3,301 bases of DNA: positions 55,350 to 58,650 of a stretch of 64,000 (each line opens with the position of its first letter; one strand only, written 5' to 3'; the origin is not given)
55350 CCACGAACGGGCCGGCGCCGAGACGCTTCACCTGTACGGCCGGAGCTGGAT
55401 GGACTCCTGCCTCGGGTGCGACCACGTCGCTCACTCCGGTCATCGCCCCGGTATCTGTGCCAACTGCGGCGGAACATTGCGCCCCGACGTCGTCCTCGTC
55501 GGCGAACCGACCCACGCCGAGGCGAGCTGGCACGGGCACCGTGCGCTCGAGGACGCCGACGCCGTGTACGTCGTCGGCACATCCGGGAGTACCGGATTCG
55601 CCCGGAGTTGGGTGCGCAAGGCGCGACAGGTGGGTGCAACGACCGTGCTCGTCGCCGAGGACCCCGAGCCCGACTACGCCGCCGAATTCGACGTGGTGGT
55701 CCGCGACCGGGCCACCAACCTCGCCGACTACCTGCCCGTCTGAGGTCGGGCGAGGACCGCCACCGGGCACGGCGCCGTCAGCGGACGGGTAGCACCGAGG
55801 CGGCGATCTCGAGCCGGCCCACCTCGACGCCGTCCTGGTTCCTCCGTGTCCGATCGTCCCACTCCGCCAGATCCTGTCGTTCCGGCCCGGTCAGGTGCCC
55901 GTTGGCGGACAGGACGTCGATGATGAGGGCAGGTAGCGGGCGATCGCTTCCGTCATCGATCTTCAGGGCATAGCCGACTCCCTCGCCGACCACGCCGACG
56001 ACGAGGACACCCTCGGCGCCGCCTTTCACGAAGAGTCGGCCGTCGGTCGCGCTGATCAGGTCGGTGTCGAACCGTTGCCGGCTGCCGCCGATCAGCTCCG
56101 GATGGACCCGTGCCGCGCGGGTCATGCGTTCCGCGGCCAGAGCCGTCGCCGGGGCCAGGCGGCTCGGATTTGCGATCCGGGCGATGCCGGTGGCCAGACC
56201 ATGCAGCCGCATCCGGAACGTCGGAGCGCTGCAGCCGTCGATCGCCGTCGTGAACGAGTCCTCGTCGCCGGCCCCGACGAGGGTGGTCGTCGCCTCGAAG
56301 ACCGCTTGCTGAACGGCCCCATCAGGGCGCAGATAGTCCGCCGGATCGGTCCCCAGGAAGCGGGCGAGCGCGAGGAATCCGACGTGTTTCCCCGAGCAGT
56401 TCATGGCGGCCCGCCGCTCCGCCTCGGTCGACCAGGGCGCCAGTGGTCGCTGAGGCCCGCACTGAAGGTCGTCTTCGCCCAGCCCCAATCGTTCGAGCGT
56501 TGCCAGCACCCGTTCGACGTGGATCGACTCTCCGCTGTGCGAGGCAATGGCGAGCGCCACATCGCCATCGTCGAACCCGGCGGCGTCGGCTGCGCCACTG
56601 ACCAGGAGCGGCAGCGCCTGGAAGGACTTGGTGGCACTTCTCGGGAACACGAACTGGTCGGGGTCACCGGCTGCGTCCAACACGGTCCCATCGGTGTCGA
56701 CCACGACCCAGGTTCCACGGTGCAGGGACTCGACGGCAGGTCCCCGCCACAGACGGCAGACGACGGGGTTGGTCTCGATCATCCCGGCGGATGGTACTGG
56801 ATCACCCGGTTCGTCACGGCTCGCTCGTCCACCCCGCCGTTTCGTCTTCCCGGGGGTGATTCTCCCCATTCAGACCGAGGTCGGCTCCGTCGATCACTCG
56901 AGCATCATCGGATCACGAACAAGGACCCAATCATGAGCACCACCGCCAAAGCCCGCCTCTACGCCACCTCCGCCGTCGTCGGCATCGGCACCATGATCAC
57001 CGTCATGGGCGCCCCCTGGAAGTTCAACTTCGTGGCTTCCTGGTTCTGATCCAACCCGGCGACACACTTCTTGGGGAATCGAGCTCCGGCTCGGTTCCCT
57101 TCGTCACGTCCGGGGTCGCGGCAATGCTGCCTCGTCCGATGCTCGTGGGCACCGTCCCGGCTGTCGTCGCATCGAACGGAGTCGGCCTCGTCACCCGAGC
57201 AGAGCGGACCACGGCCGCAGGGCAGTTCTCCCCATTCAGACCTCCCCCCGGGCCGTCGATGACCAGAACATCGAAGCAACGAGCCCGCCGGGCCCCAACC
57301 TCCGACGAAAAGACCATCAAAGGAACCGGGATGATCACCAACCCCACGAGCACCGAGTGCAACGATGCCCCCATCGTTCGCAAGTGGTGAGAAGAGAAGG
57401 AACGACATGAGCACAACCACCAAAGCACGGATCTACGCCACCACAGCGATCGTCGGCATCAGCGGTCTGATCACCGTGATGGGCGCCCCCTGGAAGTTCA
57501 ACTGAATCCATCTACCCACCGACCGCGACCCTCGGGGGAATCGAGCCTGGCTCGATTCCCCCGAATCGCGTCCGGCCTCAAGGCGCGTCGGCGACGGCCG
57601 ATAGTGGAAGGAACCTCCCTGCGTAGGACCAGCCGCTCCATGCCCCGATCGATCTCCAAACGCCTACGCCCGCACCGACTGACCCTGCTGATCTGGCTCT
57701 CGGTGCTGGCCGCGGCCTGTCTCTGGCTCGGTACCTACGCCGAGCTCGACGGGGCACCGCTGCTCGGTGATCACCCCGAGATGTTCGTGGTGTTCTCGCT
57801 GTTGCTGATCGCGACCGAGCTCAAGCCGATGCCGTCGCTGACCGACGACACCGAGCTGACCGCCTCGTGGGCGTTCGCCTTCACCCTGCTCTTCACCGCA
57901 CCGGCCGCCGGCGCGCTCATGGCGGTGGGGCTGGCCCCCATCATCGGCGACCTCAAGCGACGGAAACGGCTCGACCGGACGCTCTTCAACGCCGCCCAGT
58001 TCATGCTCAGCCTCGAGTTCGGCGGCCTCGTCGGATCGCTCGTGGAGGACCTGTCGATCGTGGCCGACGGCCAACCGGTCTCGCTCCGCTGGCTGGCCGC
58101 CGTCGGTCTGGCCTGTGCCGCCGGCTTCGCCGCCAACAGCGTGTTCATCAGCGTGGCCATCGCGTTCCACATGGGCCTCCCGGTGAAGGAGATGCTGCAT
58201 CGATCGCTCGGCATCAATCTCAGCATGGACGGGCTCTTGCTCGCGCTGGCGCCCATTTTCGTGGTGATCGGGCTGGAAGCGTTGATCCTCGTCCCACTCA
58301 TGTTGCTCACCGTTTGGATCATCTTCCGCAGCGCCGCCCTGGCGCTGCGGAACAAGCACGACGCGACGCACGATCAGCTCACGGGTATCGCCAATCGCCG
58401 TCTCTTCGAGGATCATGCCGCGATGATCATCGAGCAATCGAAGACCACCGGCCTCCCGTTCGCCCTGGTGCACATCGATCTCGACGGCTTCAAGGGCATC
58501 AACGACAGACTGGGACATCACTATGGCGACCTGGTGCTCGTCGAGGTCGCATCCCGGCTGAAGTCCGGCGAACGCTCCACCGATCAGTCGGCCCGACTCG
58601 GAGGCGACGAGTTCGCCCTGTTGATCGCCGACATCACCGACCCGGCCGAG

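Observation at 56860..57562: Tandemly duplicated cassette (conserved leader + 38/32-aa hydrophobic peptide gene + matching hairpin) just upstream of a GGDEF-EAL/DUF5317 operon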

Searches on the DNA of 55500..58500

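Call 3: search_rna_families(source=window, start=55500, end=58500, threshold=evalue, max_evalue=10, show_alignments=3)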
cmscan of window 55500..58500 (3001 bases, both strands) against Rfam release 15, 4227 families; matches with E-value up to 10: 7.
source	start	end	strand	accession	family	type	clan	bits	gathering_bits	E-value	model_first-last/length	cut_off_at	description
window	56271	56335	+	RF02801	PyrR201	Gene; snRNA; snoRNA; HACA-box;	-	25.9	49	0.14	1-68/68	no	Pyrobaculum sRNA 201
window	57475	57578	-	RF04311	dauA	Cis-reg;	-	23.9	45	0.78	1-88/88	no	dauA ncRNA motif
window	58422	58449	-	RF01688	Actino-pnp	Cis-reg;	-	18.6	47.7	1.8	1-63/63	no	Actino-pnp RNA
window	55827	55915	+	RF02169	PVT1_6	Gene; lncRNA;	-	16.8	45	7.6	1-113/113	no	Pvt1 oncogene conserved region 6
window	58221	58290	-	RF02353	BjrC68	Gene; sRNA;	-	15.9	39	0.94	1-82/82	no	Bradyrhizobiaceae sRNA BjrC68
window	57267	57335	+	RF02170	PVT1_7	Gene; lncRNA;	-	14.9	80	9.4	1-137/137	no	Pvt1 oncogene conserved region 7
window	58184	58264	+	RF02353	BjrC68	Gene; sRNA;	-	14.2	39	3.2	1-82/82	no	Bradyrhizobiaceae sRNA BjrC68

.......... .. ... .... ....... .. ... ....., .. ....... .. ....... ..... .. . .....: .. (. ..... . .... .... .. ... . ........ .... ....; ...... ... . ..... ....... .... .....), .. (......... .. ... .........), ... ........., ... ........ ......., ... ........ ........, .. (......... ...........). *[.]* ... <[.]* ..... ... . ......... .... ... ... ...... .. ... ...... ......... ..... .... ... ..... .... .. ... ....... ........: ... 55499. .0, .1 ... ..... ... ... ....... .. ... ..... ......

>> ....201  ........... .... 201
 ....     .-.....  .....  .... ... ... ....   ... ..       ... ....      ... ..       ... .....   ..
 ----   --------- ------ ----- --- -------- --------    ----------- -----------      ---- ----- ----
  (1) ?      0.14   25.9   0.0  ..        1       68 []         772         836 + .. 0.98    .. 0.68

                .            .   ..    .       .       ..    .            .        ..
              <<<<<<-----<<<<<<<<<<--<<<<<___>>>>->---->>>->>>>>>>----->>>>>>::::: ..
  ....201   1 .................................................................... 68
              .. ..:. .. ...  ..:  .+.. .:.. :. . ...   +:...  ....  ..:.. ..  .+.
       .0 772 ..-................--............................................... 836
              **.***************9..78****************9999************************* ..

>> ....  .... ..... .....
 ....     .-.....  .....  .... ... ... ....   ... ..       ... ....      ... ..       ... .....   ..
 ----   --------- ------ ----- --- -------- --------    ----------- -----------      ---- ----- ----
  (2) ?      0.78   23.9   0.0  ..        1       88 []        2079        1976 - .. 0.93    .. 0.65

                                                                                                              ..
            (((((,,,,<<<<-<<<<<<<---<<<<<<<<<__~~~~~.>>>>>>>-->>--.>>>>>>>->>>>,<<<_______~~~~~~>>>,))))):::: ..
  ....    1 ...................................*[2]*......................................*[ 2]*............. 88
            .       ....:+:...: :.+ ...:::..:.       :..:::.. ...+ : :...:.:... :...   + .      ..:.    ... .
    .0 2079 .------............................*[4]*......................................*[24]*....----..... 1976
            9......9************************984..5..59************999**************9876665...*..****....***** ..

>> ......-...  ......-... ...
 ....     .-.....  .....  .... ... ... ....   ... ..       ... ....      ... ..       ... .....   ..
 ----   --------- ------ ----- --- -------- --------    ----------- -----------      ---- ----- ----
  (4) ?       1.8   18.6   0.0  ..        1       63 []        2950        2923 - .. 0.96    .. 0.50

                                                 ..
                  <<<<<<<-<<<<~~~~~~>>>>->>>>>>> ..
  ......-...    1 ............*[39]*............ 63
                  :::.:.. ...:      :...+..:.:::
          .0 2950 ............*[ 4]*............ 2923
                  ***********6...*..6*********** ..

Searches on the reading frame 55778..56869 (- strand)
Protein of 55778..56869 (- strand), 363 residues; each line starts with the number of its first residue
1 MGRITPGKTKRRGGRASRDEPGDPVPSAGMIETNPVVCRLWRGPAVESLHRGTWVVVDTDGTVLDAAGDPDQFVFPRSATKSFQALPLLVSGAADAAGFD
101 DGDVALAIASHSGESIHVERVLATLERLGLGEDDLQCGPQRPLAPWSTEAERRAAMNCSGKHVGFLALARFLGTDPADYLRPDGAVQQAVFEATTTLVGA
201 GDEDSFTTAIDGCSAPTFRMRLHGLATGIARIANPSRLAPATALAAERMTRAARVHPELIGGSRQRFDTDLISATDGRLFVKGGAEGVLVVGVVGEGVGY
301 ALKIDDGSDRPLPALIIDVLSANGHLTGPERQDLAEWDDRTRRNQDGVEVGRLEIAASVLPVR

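Call 5: search_protein_families(library=pfam, proteins=[window:55778-56869:-], max_evalue=1)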
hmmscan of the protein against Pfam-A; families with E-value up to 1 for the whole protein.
window:55778-56869:- (363 aa): 1 family
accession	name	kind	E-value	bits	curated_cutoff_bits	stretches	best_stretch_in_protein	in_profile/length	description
PF06089.17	Asparaginase_II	-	1.6e-96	323.5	25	1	39-354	2-321/322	L-asparaginase II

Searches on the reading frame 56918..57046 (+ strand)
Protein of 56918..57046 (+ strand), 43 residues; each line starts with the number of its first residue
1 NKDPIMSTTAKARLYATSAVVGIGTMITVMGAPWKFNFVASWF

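Call 5: search_protein_families(library=pfam, proteins=[window:56933-57046:+], max_evalue=1)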
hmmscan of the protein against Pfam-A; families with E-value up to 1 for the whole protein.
seq(38 aa): 0 families

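Call 6: search_protein_families(library=ncbifam, proteins=[window:56933-57046:+], max_evalue=10)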
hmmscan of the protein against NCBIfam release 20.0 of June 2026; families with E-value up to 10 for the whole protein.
seq(38 aa): 0 families

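Call 8: find_homologous_proteins(query=window:56918-57046:+, max_evalue=10)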
Query seq(43 aa) (43 aa): 1 proteins with E <= 10 among 1 candidates.
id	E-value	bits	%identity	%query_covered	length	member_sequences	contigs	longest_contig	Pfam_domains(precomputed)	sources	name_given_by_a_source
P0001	1.1e-16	76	100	88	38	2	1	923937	-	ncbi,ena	-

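Call 11: find_encoding_contigs(protein=P0002, flank=6000)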
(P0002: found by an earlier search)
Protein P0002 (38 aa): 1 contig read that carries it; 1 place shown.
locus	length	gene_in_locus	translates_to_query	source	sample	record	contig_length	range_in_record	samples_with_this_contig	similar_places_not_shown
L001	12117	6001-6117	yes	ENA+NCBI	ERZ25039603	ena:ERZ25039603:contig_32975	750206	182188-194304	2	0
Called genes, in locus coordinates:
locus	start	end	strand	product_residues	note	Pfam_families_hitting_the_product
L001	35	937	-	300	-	PF00296:Bac_luciferase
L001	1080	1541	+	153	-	PF12172:zf-ChsH2, PF01796:OB_ChsH2_C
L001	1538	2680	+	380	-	PF22691:Thiolase_C_1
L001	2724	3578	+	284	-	PF14226:DIOX_N (weak), PF03171:2OG-FeII_Oxy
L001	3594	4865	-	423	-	PF05977:MFS_3, PF07690:MFS_1, PF03092:BT1 (faint), PF07690:MFS_1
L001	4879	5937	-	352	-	PF06089:Asparaginase_II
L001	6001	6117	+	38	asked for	-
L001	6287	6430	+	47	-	-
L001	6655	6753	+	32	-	-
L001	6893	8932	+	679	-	PF00990:GGDEF, PF00563:EAL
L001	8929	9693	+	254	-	PF17248:DUF5317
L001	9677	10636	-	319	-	PF00126:HTH_1, PF03466:LysR_substrate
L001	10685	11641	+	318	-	PF00941:FAD_binding_5, PF03450:CO_deh_flav_C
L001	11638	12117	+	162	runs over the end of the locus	PF00111:Fer2 (faint), PF01799:Fer2_2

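Call 20: find_related_loci(query=A2, collection=genome_contigs, flank=6000)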
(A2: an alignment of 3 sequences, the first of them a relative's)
Query A2 (38 aa) in genome_contigs; peptide patterns used: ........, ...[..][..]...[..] (x = any residue, [..] = any of these).
93 stretches matched a pattern; 3 encode a relative of the query (tblastn E <= 1e-3); 3 distinct loci.
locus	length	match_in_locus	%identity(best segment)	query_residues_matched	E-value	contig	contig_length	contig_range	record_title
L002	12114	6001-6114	92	1-38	2e-23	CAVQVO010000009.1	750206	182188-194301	MAG: uncultured Acidimicrobiales bacterium isolate MFD09964.bin.1.7 genome assembly, contig: contig_32975, whole genome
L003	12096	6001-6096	75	1-32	2e-13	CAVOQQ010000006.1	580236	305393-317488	MAG: uncultured Acidimicrobiales bacterium isolate MFD09964.bin.1.68 genome assembly, contig: contig_4805, whole genome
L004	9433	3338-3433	75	1-32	4e-13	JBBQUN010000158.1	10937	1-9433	MAG: Acidimicrobiales bacterium isolate Co_metawrap_1930 Cmw_1930_k141_22946198_length_10937_cov_23.0000, whole genome s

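Call 24: search_protein_representatives(alignment_id=A2)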
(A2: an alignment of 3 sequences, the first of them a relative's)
Query: 3 sequences, 38 profile positions. Proteins with E-value up to 0.001 (for the whole library): 6; up to 1e-10: 0; up to 1e-30: 0. The best 6 are listed.
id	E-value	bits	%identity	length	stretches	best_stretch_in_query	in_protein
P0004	7.6e-10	54.4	-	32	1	1-31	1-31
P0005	2.4e-06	43.2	-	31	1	2-31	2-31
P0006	2.5e-06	43.2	-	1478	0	-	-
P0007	7.9e-06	41.6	-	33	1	2-31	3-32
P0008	3.4e-05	39.5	-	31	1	5-31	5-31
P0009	3.5e-05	39.5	-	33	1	4-31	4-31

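Call 26: find_encoding_contigs(protein=P0004, flank=6000, max_places=5)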
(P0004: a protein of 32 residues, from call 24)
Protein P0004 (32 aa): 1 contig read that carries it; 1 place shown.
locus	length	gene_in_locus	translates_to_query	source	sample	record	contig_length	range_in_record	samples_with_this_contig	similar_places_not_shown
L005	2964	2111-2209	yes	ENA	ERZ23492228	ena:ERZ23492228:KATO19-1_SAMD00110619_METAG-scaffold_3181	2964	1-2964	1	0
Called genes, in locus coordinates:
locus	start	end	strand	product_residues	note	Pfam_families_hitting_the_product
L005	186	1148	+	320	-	-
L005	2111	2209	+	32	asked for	-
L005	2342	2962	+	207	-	?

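Call 27: find_encoding_contigs(protein=P0005, flank=6000, max_places=5)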
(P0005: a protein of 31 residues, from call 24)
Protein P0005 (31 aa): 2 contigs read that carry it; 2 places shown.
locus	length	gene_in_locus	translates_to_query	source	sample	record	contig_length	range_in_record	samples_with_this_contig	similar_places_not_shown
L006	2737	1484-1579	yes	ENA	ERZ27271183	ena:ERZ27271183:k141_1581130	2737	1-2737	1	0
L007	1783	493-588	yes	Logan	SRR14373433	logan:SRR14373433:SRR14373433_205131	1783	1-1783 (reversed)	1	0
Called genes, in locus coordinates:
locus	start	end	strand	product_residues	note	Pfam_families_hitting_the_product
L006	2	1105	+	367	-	?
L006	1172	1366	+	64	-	-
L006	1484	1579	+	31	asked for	-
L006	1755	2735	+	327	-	?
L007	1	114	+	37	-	?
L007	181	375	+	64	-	-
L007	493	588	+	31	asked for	-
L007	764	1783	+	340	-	?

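Call 28: find_encoding_contigs(protein=P0007, flank=6000, max_places=5)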
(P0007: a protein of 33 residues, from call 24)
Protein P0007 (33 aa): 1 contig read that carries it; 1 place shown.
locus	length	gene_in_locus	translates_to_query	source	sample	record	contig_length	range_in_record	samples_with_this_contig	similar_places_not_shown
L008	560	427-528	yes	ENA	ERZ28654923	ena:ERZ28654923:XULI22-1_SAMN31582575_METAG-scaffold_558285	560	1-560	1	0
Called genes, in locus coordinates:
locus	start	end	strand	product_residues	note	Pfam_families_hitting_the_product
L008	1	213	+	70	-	?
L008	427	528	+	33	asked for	-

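Call 29: find_encoding_contigs(protein=P0008, flank=6000, max_places=5)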
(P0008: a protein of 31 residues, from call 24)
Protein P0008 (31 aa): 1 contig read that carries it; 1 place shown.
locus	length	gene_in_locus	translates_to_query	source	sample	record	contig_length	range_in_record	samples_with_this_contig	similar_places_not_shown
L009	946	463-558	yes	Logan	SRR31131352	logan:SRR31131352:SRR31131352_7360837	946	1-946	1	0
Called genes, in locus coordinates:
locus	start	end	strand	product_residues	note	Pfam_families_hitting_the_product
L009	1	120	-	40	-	?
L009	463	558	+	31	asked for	-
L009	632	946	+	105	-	?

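Call 30: find_encoding_contigs(protein=P0009, flank=6000, max_places=5)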
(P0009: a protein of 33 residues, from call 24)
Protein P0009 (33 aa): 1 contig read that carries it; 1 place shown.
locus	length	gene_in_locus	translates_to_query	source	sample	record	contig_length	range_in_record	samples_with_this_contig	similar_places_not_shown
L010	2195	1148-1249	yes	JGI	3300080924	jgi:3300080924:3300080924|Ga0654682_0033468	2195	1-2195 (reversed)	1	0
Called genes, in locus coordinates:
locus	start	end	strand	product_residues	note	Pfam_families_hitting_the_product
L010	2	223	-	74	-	?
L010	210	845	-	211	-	PF01411:tRNA-synt_2c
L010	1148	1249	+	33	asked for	-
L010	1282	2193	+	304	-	?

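Call 36: find_related_loci(query=A3, collection=metagenome_contigs, flank=4000)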
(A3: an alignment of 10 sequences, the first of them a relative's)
Query A3 (32 aa) in metagenome_contigs; peptide patterns used: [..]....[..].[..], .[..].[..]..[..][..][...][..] (x = any residue, [..] = any of these).
165 stretches matched a pattern; 4 encode a relative of the query (tblastn E <= 1e-3); 4 distinct loci.
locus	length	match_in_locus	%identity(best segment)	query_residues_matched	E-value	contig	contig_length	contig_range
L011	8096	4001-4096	81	1-32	2e-15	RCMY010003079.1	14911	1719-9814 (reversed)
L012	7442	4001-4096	81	1-32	4e-15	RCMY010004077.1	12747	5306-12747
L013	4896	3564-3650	45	3-31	2e-6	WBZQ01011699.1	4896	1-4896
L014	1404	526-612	45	3-31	5e-6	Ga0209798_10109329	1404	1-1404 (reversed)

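Call 50: search_solved_structures(query=A3, max_evalue=10)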
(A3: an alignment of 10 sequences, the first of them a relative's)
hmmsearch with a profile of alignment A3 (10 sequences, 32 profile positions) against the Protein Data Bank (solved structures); distinct sequences matched with E-value up to 10: 2.
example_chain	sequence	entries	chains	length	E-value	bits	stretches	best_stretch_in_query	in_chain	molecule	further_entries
9f5x_V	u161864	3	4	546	0.32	14.1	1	9-26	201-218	NADH-ubiquinone oxidoreductase chain 5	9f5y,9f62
5ihs_A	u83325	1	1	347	1.2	12.2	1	5-20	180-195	Endoglucanase, glycoside hydrolase family 5 protein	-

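Call 58: search_protein_families(library=ncbifam, proteins=[L001:6287-6430:+, L013:2121-3416:-, L005:186-1148:+, L006:1172-1366:+], max_evalue=0.1)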
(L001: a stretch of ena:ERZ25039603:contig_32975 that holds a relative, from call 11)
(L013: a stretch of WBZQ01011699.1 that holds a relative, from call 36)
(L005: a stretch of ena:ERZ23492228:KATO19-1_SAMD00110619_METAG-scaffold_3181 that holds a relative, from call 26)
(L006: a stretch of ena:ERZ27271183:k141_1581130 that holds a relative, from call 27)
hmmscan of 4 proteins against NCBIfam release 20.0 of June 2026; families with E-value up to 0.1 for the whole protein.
L001:6287-6430:+ (47 aa): 2 families
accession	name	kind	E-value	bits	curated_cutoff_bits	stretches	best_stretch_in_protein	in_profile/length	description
NF040511.1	membrane_GPGG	equivalog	2.9e-22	78.4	33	1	1-47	1-47/47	GPGG-motif small membrane protein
NF005164.0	PRK06638.1-4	equivalog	0.052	12.9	154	1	2-38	5-41/211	NADH-quinone oxidoreductase subunit J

L013:2121-3416:- (431 aa): 5 families
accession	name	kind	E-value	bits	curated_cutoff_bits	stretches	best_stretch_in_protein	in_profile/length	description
TIGR02938.1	nifL_nitrog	equivalog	5.7e-09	35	242.45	1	18-93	15-90/494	nitrogen fixation negative regulator NifL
TIGR00229.1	sensory_box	domain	0.00015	21.9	22.9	1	21-104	19-105/126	PAS domain S-box protein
NF045675.1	PhdiestaseDibA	equivalog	0.0024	16.3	980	1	23-100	94-171/623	phosphodiesterase DibA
NF010076.0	PRK13557.1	subfamily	0.0044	15.5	631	1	32-100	58-126/540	histidine kinase famiy protein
NF052306.1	BluLightHisKinLov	equivalog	0.01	14.8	450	1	32-101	50-119/334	blue-light-activated histidine kinase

L005:186-1148:+ (320 aa): 1 family
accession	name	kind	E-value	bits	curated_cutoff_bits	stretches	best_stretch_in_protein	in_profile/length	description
TIGR02909.1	spore_YkwD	subfamily_domain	8.3e-09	35.4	171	1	209-316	22-125/127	uncharacterized protein, YkwD family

L006:1172-1366:+ (64 aa): 1 family
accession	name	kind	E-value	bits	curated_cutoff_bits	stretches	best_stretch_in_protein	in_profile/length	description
TIGR03586.1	PseI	equivalog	0.021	14.1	340.25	1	14-62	165-212/327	pseudaminic acid synthase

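Call 59: search_protein_families(library=pfam, proteins=[L001:6287-6430:+, L013:2121-3416:-, L005:186-1148:+, L006:1172-1366:+], max_evalue=1)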
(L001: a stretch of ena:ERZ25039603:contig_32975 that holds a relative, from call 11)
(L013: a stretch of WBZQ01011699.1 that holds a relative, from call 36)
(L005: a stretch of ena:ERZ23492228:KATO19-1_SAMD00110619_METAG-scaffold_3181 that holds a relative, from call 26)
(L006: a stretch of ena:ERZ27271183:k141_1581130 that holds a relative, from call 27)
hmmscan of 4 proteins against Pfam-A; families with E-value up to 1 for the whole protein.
L001:6287-6430:+ (47 aa): 2 families
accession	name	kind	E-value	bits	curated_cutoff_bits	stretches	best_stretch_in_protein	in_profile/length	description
PF18956.5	DUF5699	-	5.4e-05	23.7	29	1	3-43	2-42/61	Family of unknown function (DUF5699)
PF24283.1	DUF7471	-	0.18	12.3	27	1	6-47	11-53/86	Family of unknown function (DUF7471)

L013:2121-3416:- (431 aa): 3 families
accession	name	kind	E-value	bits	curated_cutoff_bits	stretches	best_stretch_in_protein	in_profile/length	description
PF08447.18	PAS_3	-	3.3e-07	30.9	25.6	1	33-101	5-75/89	PAS fold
PF00989.32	PAS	-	6.4e-05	23.4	22.6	1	22-101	16-96/113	PAS fold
PF13426.13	PAS_9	-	0.00018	22.2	27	1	20-103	5-86/103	PAS domain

L005:186-1148:+ (320 aa): 1 family
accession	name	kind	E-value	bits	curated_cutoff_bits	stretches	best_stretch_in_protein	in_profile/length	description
PF00188.32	CAP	-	0.00071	20.9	21.1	1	220-316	24-117/117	Cysteine-rich secretory protein family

L006:1172-1366:+ (64 aa): 1 family
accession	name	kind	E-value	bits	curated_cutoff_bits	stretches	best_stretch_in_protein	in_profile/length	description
PF03102.20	NeuB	-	0.11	12.4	22.1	1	14-63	144-192/241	NeuB family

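Call 96: search_protein_families(library=padloc, proteins=[window:56933-57046:+], max_evalue=1)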
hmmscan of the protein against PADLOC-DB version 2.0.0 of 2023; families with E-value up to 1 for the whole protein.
seq(38 aa): 0 families

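Call 97: search_protein_families(library=phrogs, proteins=[window:56933-57046:+], max_evalue=1)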
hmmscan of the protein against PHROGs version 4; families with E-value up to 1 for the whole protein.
seq(38 aa): 0 families
